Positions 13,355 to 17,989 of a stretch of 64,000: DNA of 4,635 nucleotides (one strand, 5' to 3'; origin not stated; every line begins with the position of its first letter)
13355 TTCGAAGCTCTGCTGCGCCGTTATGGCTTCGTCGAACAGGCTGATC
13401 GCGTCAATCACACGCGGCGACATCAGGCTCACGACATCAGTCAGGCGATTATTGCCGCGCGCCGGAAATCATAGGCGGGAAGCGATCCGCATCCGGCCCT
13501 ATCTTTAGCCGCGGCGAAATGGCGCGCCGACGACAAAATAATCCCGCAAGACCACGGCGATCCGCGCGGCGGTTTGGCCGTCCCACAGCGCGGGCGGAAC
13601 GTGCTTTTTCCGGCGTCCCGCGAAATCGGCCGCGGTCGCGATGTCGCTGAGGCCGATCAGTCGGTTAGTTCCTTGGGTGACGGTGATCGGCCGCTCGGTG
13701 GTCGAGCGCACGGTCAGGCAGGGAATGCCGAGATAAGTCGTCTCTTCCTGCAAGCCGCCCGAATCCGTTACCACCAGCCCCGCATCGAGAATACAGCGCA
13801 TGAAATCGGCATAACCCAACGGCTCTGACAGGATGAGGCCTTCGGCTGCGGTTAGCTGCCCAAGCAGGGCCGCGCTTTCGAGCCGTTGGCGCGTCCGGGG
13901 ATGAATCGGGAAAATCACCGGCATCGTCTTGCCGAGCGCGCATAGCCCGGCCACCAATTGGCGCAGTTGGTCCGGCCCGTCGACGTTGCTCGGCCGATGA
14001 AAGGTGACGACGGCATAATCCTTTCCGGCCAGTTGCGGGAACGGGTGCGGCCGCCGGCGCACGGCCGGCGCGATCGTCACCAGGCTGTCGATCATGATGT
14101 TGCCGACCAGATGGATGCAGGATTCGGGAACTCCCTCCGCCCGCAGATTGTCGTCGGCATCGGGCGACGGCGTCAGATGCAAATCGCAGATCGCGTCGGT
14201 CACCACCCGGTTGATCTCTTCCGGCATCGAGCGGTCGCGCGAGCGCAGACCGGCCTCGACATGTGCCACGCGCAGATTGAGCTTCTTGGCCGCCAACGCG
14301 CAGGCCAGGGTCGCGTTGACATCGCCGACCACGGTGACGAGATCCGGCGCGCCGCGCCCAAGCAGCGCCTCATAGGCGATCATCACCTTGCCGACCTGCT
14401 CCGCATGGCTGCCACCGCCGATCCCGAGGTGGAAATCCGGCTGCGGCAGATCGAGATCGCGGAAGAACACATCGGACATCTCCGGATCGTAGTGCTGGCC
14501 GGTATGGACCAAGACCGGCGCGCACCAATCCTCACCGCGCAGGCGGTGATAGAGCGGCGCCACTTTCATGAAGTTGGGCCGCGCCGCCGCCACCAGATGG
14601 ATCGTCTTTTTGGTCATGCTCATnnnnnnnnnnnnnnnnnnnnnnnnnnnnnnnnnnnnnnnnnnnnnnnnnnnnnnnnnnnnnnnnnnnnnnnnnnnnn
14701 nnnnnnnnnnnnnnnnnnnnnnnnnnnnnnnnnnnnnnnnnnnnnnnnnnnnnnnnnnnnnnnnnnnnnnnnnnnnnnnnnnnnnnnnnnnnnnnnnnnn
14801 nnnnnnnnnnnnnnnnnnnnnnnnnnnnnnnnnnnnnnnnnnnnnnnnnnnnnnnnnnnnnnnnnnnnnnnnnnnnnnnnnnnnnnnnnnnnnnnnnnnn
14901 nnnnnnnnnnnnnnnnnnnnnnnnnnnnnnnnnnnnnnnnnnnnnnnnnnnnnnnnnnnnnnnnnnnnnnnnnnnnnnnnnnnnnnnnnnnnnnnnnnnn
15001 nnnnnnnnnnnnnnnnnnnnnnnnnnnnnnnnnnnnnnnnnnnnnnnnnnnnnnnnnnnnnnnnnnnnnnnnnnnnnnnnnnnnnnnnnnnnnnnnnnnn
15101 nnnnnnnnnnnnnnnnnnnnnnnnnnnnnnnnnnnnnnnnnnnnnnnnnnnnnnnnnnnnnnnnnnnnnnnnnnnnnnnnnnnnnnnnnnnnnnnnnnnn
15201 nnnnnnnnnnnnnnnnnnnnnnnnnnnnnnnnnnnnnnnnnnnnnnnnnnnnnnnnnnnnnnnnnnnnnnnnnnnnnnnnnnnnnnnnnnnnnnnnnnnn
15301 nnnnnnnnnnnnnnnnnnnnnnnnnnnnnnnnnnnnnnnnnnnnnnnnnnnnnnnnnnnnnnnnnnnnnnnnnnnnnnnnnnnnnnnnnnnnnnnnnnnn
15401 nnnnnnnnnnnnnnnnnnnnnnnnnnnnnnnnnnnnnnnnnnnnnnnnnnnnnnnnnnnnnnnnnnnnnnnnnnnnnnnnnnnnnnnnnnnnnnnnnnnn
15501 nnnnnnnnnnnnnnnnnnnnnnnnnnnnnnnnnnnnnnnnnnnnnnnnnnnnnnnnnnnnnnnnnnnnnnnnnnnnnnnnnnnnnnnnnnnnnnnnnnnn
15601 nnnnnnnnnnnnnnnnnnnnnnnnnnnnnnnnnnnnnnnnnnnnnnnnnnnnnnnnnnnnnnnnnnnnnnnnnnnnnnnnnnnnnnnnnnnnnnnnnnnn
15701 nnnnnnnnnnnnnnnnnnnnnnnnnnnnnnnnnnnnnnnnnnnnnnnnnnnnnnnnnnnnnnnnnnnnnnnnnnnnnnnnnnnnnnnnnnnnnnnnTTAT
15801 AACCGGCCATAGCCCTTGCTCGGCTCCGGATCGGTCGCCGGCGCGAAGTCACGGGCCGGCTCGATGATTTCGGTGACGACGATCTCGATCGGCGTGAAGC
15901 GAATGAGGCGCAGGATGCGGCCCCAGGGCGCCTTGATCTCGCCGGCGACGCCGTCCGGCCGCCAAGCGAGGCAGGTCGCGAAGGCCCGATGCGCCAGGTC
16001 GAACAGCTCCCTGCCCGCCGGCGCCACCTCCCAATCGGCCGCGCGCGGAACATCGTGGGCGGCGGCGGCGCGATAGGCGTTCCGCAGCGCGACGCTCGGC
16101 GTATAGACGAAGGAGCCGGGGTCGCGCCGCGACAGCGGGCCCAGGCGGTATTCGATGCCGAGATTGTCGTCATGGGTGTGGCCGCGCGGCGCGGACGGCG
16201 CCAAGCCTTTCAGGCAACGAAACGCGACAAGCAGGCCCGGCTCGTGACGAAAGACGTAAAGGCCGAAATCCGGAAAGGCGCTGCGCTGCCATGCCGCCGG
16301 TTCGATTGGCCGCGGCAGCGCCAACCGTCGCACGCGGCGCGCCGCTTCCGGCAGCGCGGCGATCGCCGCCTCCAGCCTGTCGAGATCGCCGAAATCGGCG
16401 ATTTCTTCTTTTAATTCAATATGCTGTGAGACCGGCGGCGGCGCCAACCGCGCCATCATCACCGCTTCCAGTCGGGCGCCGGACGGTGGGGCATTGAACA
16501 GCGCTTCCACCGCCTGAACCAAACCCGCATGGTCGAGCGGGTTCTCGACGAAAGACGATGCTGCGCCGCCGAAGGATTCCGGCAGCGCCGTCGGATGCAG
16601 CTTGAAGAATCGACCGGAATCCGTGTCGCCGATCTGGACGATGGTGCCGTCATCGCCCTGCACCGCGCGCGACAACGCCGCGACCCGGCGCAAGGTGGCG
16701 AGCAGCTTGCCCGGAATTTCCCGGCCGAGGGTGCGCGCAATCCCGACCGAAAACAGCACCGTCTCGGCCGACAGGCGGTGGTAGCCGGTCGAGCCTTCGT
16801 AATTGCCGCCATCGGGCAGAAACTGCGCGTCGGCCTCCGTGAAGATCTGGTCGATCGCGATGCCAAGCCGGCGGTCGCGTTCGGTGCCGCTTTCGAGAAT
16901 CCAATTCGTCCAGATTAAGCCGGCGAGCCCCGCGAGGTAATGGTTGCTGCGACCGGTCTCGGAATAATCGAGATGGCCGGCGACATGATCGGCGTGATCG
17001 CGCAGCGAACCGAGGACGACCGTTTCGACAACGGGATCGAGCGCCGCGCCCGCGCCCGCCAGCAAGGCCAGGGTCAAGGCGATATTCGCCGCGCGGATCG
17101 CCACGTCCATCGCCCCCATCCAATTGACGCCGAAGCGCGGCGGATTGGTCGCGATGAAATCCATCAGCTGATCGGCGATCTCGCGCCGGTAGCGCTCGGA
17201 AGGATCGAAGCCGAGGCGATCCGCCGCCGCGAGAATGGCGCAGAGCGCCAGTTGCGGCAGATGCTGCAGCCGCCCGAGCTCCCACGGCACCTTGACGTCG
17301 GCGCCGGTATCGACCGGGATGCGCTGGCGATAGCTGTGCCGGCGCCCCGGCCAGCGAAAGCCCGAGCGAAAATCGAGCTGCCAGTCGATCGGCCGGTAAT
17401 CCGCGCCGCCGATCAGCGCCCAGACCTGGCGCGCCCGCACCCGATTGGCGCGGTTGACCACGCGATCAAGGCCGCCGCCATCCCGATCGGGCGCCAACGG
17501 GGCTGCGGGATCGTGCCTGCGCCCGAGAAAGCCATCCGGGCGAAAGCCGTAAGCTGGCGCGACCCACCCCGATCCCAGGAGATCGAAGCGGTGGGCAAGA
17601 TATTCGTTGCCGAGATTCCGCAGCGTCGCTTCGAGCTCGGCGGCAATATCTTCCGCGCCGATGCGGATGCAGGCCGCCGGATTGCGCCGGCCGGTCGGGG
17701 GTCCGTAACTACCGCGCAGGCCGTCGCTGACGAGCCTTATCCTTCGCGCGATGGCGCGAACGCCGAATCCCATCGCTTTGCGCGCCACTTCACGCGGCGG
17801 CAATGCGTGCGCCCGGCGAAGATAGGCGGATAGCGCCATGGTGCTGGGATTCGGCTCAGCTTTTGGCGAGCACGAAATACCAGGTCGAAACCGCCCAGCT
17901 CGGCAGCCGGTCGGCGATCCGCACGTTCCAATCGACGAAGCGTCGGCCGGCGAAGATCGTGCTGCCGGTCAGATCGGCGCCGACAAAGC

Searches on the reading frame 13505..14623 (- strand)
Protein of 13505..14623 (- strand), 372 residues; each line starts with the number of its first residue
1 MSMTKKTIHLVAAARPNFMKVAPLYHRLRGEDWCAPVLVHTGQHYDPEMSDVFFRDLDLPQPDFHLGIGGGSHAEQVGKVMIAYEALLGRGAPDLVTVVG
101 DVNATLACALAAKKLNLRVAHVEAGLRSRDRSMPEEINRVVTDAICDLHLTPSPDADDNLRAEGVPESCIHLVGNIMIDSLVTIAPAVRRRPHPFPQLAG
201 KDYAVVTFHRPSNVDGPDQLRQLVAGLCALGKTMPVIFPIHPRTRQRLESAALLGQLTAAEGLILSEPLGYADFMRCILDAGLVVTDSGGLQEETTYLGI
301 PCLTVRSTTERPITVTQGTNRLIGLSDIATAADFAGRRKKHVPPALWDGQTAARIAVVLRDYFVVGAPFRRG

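Call 58: search_protein_families(library=pfam, proteins=[window:13505-14623:-], max_evalue=0.00001)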
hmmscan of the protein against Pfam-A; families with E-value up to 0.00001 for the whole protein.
window:13505-14623:- (372 aa): 1 family
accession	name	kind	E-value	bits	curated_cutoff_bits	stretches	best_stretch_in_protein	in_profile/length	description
PF02350.25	Epimerase_2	-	3.5e-96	322.5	30.6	1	28-359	3-346/347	UDP-N-acetylglucosamine 2-epimerase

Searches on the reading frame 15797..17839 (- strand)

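Call 58: search_protein_families(library=pfam, proteins=[window:15797-17839:-], max_evalue=0.00001)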
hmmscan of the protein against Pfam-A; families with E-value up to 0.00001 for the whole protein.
window:15797-17839:- (680 aa): 1 family
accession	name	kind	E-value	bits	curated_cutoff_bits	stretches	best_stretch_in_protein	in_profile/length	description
PF16889.11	Hepar_II_III_N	-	4.5e-10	39.8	22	1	214-392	119-299/340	Heparinase II/III N-terminus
